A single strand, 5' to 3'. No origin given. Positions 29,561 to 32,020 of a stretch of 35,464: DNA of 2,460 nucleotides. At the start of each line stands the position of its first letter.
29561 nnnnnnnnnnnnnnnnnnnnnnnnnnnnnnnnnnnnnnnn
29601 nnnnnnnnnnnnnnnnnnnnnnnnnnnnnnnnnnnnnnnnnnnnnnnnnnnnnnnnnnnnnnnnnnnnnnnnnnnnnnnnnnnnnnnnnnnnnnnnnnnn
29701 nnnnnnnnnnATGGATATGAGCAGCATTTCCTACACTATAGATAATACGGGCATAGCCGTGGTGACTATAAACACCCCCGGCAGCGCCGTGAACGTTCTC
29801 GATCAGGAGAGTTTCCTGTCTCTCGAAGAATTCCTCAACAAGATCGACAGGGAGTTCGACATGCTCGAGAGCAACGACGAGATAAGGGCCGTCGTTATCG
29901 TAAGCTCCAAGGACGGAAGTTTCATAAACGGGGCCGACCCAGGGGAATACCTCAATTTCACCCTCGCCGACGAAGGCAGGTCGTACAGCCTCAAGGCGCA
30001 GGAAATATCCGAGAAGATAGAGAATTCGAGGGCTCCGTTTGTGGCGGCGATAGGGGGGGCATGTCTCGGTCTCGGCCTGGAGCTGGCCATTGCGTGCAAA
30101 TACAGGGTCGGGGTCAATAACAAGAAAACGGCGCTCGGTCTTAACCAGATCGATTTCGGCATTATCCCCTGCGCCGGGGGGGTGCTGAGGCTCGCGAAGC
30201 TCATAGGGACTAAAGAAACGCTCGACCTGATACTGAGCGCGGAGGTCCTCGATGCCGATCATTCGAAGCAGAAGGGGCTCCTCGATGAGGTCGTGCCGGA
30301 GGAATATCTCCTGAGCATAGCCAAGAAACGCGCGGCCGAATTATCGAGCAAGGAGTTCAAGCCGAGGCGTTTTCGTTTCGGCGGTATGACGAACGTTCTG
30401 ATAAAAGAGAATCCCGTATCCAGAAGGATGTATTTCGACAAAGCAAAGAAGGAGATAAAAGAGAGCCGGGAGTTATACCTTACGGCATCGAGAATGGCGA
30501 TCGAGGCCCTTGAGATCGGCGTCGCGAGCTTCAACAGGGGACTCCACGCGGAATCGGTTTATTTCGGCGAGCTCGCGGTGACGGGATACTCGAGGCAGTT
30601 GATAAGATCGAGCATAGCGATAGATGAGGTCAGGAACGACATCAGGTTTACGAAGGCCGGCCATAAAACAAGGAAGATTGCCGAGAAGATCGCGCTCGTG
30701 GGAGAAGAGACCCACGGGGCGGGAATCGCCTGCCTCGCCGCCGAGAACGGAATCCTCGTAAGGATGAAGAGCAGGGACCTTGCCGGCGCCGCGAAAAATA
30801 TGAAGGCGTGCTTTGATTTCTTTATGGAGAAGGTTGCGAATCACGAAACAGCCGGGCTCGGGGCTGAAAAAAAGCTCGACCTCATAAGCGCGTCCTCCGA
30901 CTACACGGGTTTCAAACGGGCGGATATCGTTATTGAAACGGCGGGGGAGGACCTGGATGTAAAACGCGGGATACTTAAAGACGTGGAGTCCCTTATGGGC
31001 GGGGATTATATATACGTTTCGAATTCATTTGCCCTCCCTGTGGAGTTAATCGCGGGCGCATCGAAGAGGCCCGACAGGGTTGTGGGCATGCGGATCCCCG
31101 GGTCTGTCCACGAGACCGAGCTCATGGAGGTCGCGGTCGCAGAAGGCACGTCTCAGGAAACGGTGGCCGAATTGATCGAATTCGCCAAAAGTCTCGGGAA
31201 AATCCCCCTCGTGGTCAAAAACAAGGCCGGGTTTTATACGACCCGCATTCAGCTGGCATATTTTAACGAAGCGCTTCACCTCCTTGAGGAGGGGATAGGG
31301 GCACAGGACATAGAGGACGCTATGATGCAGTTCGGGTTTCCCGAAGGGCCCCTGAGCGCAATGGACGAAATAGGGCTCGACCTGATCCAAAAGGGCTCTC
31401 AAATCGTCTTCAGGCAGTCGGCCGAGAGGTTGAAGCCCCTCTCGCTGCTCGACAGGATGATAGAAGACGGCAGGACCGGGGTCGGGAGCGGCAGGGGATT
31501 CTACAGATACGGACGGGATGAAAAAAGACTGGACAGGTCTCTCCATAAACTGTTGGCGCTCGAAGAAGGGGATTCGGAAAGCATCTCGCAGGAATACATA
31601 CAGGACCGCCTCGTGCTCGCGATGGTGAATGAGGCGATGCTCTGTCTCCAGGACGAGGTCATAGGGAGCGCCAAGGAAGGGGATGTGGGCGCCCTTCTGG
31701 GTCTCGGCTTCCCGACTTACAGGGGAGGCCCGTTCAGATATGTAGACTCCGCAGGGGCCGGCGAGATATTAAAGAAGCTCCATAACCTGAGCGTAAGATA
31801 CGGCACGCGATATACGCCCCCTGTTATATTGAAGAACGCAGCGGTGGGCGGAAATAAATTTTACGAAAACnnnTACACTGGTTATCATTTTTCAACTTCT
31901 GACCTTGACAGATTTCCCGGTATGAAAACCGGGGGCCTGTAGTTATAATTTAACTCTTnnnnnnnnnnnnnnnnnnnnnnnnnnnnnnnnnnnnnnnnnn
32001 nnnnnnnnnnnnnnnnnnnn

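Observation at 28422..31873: FadI/FadJ-like pair with substitutions at signature catalytic positions in all three active sites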

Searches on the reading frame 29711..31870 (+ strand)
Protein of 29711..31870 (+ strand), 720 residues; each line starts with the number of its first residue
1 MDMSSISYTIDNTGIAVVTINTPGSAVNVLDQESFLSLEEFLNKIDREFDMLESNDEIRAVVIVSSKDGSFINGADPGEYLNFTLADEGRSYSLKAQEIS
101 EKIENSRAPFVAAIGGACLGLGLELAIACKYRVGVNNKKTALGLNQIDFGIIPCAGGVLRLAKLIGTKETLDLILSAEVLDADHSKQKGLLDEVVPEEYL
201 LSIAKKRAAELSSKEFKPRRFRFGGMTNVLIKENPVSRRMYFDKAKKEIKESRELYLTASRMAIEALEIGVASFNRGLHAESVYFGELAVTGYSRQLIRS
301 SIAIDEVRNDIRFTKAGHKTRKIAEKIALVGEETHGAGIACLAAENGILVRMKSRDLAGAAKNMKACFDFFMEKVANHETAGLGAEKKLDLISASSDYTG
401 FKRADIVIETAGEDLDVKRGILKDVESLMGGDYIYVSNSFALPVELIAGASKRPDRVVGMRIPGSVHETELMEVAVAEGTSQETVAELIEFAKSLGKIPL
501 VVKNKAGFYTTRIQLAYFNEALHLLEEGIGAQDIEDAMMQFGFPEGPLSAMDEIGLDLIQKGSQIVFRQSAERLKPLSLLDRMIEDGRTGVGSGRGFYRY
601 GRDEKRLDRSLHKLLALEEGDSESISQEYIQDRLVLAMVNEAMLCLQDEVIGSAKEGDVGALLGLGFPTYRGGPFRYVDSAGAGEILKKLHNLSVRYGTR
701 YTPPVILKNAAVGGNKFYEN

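Call 3: search_protein_families(library=pfam, proteins=[window:29711-31870:+])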
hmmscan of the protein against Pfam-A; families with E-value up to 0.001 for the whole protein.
window:29711-31870:+ (720 aa): 4 families
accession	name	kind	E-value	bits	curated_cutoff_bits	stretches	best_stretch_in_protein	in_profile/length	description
PF02737.24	3HCDH_N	-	1.1e-29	104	22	1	326-504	1-179/180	3-hydroxyacyl-CoA dehydrogenase, NAD binding domain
PF00378.25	ECH_1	-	5.9e-28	98.3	27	1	12-214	3-193/251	Enoyl-CoA hydratase/isomerase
PF00725.27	3HCDH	-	1.1e-27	96.9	22.1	1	507-600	1-97/97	3-hydroxyacyl-CoA dehydrogenase, C-terminal domain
PF16113.10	ECH_2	-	2.6e-11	44.1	27.2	1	17-209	3-186/335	Enoyl-CoA hydratase/isomerase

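Call 4: search_protein_families(library=ncbifam, proteins=[window:29711-31870:+])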
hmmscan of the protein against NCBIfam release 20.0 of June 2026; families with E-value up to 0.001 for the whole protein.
window:29711-31870:+ (720 aa): 82 families (the best 25 are shown)
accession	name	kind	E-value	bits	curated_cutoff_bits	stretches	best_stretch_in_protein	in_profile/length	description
NF008363.0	PRK11154.1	equivalog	3.3e-176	587.4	869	1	4-719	5-707/708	fatty acid oxidation complex subunit alpha FadJ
TIGR02440.1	FadJ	equivalog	7.3e-152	507.1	968.45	1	7-718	3-699/699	fatty acid oxidation complex subunit alpha FadJ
TIGR02441.1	fa_ox_alpha_mit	equivalog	2.2e-141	472.4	964.65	1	12-718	20-737/737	fatty acid oxidation complex subunit alpha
NF008727.0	PRK11730.1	equivalog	2.3e-120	403.1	870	1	6-719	8-715/717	fatty acid oxidation complex subunit alpha FadB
TIGR02437.1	FadB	equivalog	1.5e-102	344.2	933.55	1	9-718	11-714/714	fatty acid oxidation complex subunit alpha FadB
NF006124.0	PRK08268.1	subfamily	3.1e-51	174.9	508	2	323-609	6-296/507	3-hydroxyacyl-CoA dehydrogenase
NF004474.0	PRK05808.1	subfamily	7.6e-50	169.8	408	1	325-600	4-282/283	3-hydroxybutyryl-CoA dehydrogenase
NF006722.0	PRK09260.1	equivalog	2.9e-49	167.9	429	2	325-605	3-286/289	3-hydroxyacyl-CoA dehydrogenase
TIGR02279.1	PaaC-3OHAcCoADH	equivalog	1.5e-44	152.7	669.4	2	325-605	6-290/503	3-hydroxyacyl-CoA dehydrogenase PaaH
NF005715.0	PRK07530.1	equivalog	7.7e-38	130.5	420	1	325-604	5-287/292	3-hydroxybutyryl-CoA dehydrogenase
NF004699.0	PRK06035.1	equivalog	7.7e-38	130.3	500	1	326-572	5-256/294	3-hydroxyacyl-CoA dehydrogenase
NF005875.0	PRK07819.1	subfamily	1.2e-35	123.3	319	1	324-600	5-286/287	3-hydroxybutyryl-CoA dehydrogenase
NF005803.0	PRK07658.1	equivalog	3.9e-35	121.5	313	1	7-215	5-200/257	enoyl-CoA hydratase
NF004475.0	PRK05809.1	subfamily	4.2e-34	118.2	394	1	2-214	2-202/260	short-chain-enoyl-CoA hydratase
NF006143.0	PRK08293.1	equivalog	6.2e-34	117.6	312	1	325-601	5-288/291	3-hydroxyacyl-CoA dehydrogenase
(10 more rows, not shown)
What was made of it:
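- On TFE alpha subunit (FadJ/FadB/HADHA): TIGR02440 scores 507 against 968 (call 4).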

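Call 6: search_solved_structures(query=window:29711-31870:+, show_alignments=4)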
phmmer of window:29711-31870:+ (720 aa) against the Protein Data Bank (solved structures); distinct sequences matched with E-value up to 0.001: 181 (the best 60 are shown).
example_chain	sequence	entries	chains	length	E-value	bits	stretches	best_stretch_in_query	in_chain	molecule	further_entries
8bnu_C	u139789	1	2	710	1.7e-124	419.8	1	8-718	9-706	Fatty acid oxidation complex subunit alpha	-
8bnr_C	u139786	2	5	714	1.7e-124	419.8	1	8-718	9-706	Fatty acid oxidation complex subunit alpha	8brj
6ysv_A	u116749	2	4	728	1.8e-124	419.7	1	8-718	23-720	Fatty acid oxidation complex subunit alpha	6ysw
6dv2_G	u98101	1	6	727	3.2e-117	395.8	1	7-718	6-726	Trifunctional enzyme subunit alpha, mitochondrial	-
5zqz_A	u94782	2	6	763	3.2e-117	395.8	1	6-718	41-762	Trifunctional enzyme subunit alpha, mitochondrial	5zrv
6tnm_A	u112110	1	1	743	9.6e-80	271.9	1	13-718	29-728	Fatty acid oxidation complex subunit alpha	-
1wdk_A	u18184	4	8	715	2.6e-77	263.9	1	12-718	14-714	Fatty oxidation complex alpha subunit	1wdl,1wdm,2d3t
4b3h_A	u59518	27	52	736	4.7e-69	236.6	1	4-707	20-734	FATTY ACID BETA-OXIDATION COMPLEX ALPHA-CHAIN FADB | 3-hydroxyacyl-CoA dehydrogenase | Probable fatty oxidation protein FadB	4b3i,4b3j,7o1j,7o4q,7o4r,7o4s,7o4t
7o1l_A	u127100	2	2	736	7.7e-69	235.9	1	4-707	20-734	3-hydroxyacyl-CoA dehydrogenase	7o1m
7o1i_A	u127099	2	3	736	1.2e-68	235.3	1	4-707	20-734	3-hydroxyacyl-CoA dehydrogenase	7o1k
7o1g_A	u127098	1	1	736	1.9e-68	234.6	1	4-707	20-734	3-hydroxyacyl-CoA dehydrogenase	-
2wtb_A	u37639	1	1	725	9.2e-68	232.3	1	12-708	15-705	FATTY ACID MULTIFUNCTIONAL PROTEIN (ATMFP2)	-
2x58_A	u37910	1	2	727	2.8e-63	217.5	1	54-692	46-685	PEROXISOMAL BIFUNCTIONAL ENZYME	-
3zw8_A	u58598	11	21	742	3e-63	217.4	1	54-692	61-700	PEROXISOMAL BIFUNCTIONAL ENZYME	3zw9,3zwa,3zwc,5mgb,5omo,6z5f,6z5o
28jj_A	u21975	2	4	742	4.1e-63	217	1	54-692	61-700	Peroxisomal bifunctional enzyme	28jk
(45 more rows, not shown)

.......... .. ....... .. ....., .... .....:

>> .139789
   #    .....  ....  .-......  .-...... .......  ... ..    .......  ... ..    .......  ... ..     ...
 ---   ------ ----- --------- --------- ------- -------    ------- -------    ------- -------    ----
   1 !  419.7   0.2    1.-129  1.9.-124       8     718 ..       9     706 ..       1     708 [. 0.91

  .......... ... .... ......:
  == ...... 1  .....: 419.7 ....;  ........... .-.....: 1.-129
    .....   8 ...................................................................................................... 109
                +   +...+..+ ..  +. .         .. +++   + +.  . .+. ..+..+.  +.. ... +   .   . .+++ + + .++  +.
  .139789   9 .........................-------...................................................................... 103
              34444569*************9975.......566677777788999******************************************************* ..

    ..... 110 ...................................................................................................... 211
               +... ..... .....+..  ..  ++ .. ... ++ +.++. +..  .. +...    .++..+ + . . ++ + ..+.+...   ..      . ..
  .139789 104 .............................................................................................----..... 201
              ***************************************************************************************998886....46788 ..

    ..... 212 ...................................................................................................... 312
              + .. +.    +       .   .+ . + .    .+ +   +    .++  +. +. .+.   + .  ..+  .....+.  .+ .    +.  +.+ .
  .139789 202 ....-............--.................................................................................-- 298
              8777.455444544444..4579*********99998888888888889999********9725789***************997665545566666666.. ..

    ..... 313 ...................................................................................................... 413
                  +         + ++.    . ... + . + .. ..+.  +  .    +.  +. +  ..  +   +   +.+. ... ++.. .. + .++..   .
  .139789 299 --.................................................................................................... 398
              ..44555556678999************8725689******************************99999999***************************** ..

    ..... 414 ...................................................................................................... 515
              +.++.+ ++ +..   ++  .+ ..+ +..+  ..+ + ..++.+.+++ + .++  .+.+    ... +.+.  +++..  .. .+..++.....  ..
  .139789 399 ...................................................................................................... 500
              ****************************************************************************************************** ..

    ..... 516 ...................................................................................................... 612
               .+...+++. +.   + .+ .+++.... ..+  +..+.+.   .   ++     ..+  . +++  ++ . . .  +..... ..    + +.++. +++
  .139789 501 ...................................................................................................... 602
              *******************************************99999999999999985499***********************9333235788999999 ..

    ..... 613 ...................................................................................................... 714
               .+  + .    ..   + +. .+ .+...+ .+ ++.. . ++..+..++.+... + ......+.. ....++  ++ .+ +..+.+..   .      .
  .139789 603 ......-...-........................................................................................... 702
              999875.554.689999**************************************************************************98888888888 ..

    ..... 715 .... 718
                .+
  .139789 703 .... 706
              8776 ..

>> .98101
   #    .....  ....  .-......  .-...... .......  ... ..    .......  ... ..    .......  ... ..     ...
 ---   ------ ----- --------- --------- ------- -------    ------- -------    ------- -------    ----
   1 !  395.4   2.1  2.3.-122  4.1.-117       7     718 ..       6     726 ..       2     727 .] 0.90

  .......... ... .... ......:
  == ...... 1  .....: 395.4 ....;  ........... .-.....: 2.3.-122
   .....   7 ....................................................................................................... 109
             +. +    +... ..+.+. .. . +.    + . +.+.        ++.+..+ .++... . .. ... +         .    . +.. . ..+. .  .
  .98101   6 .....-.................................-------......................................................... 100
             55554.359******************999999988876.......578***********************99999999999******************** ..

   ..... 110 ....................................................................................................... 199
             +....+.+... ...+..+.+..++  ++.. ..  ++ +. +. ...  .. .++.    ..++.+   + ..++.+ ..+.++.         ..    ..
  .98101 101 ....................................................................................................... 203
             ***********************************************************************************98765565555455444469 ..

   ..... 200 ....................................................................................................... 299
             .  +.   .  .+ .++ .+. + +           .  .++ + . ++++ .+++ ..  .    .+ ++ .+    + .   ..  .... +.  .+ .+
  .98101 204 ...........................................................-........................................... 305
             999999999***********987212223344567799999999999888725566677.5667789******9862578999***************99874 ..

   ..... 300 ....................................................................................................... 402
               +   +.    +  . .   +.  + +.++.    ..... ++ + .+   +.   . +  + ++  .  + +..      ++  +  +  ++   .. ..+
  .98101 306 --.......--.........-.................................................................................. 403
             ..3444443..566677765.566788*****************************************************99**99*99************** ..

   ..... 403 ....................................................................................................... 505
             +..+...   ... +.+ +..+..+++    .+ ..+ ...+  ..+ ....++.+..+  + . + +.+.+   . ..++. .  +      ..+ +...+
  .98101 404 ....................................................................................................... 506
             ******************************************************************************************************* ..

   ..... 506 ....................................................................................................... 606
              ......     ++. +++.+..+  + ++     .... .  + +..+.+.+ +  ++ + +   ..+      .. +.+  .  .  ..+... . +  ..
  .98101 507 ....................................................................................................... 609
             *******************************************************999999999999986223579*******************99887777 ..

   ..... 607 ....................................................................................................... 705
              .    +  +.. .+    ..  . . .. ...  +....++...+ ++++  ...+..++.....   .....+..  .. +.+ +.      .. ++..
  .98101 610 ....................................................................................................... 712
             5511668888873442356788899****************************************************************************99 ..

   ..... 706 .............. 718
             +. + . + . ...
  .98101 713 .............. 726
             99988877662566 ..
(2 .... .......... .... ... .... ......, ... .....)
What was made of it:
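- On TFE alpha subunit (FadJ/FadB/HADHA): The second is Gln146 (call 6).
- Checked: Alpha, against FadJ 8bnu_C and HADHA 6dv2_G (E 1e-124 and 1e-117, call 6): Glu124 is kept. Thr511 in GFYTTR is the native residue of human HADHA (call 6).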

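Call 11: find_homologous_proteins(query=window:29711-31870:+, max_evalue=1e-50)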
Query window:29711-31870:+ (720 aa): 820 proteins with E <= 1e-50 among 8000 candidates; the best 120 are listed.
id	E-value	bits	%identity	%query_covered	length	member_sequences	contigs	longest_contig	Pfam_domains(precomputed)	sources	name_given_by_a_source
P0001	0.0e+0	1524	97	100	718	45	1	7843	PF00378.26,PF00725.28,PF16113.11,PF02737.25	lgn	-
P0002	0.0e+0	1379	87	100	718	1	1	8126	PF00378.26,PF00725.28,PF16113.11,PF02737.25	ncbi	-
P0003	0.0e+0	1361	86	100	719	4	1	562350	PF00378.26,PF00725.28,PF16113.11,PF02737.25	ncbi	ncbi:MAG: 3-hydroxyacyl-CoA dehydrogenase NAD-binding domain-containing protein [Thermodesulfobacter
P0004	0.0e+0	1344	84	100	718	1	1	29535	PF00378.26,PF00725.28,PF16113.11,PF02737.25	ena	-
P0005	0.0e+0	1342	83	100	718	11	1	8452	PF00378.26,PF00725.28,PF16113.11,PF02737.25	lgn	-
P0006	0.0e+0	1336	84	99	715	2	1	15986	PF00378.26,PF00725.28,PF16113.11,PF02737.25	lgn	-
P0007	0.0e+0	1323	83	100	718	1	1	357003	PF00378.26,PF00725.28,PF16113.11,PF02737.25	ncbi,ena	-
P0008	0.0e+0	1320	83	100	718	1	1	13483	PF00378.26,PF00725.28,PF16113.11,PF02737.25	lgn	-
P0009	0.0e+0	1320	83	100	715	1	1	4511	PF00378.26,PF00725.28,PF16113.11,PF02737.25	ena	-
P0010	0.0e+0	1319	83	100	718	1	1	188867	PF00378.26,PF00725.28,PF16113.11,PF02737.25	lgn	-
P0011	0.0e+0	1318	83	100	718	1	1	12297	PF00378.26,PF00725.28,PF16113.11,PF02737.25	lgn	-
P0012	0.0e+0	1313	81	100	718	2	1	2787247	PF00378.26,PF00725.28,PF16113.11,PF02737.25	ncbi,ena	-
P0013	0.0e+0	1299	81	100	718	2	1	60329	PF00378.26,PF00725.28,PF16113.11,PF02737.25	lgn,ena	-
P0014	0.0e+0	1264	80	100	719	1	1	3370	PF00378.26,PF00725.28,PF16113.11,PF02737.25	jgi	jgi:3-hydroxyacyl-CoA dehydrogenase / enoyl-CoA hydratase / 3-hydroxybutyryl-CoA epimerase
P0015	0.0e+0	1264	79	100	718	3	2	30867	PF00378.26,PF00725.28,PF16113.11,PF02737.25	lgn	-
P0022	0.0e+0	1054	65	100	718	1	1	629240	PF00378.26,PF00725.28,PF16113.11,PF02737.25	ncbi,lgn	ncbi:MAG: 3-hydroxyacyl-CoA dehydrogenase NAD-binding domain-containing protein [Deltaproteobacteria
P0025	3.2e-251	854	54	100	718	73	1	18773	PF00378.26,PF00725.28,PF16113.11,PF02737.25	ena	-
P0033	1.3e-244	832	53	100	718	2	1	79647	PF00378.26,PF00725.28,PF16113.11,PF02737.25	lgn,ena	-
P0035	4.6e-233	794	50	100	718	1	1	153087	PF00378.26,PF00725.28,PF16113.11,PF02737.25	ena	-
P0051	5.2e-213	727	47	100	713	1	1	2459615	PF00378.26,PF00725.28,PF16113.11,PF02737.25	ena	-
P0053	1.2e-203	696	46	100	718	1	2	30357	PF00378.26,PF00725.28,PF16113.11,PF02737.25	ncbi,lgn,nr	ncbi:MAG: enoyl-CoA hydratase/isomerase family protein [Deltaproteobacteria bacterium]|nr:enoyl-CoA 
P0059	4.1e-183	628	42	100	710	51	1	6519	PF00378.26,PF00725.28,PF16113.11,PF02737.25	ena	-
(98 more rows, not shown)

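Call 17: find_related_loci(query=window:29711-31870:+, collection=genome_contigs, flank=10000)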
Query window:29711-31870:+ (720 aa) in genome_contigs; peptide patterns used: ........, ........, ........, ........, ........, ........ (x = any residue, [..] = any of these).
61 stretches matched a pattern; 11 encode a relative of the query (tblastn E <= 1e-3); 10 distinct loci.
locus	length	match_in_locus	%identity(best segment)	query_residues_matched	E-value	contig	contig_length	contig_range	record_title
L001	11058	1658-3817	97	1-720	0e+0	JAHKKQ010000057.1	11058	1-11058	MAG: Candidatus Dadabacteria bacterium isolate CR_Sed_300A_bin.14 scaffold_1540, whole genome shotgun sequence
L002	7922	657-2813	95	2-720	0e+0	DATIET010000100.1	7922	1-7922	MAG TPA_asm: Thermodesulfobacteriota bacterium isolate SMAG_U16376 k141_1136546, whole genome shotgun sequence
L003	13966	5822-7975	91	2-719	0e+0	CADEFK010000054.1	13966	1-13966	uncultured bacterium isolate Candidatus Dadabacteria sp. RBC041 genome assembly, contig: MAG041_54, whole genome shotgun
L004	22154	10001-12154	83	3-720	0e+0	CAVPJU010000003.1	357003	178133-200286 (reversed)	MAG: uncultured bacterium isolate MFD10007.bin.1.169 genome assembly, contig: contig_28654, whole genome shotgun sequenc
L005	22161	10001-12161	97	1-720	0e+0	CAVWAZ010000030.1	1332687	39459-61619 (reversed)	MAG: uncultured delta proteobacterium isolate MFD09730.bin.2.52 genome assembly, contig: contig_6045, whole genome shotg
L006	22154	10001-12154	81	3-720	0e+0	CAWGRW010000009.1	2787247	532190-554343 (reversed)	MAG: uncultured bacterium isolate MFD06435.bin.1.47 genome assembly, contig: contig_17617, whole genome shotgun sequence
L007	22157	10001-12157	95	2-720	0e+0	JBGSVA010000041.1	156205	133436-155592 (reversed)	MAG: Thermodesulfobacteriota bacterium isolate JTS-AC446 k141_697524, whole genome shotgun sequence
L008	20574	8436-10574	36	1-718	8e-134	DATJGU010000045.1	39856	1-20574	MAG TPA_asm: Gemmatimonadaceae bacterium isolate SMAG_U15494 k141_3004590, whole genome shotgun sequence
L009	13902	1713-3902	34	1-718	2e-126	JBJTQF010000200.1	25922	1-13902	MAG: Myxococcota bacterium isolate samp_4448_VAMB_910 samp_4448_2088682, whole genome shotgun sequence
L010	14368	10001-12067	31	15-717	2e-107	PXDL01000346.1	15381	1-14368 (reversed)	MAG: Balneolia bacterium isolate T3Sed10_333R1 T3-Sed10-C7893, whole genome shotgun sequence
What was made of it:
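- Tried and rejected: I could not check for other beta-oxidation genes in these MAGs, because the single genome-collection scan was used for orthologue retrieval (call 17).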
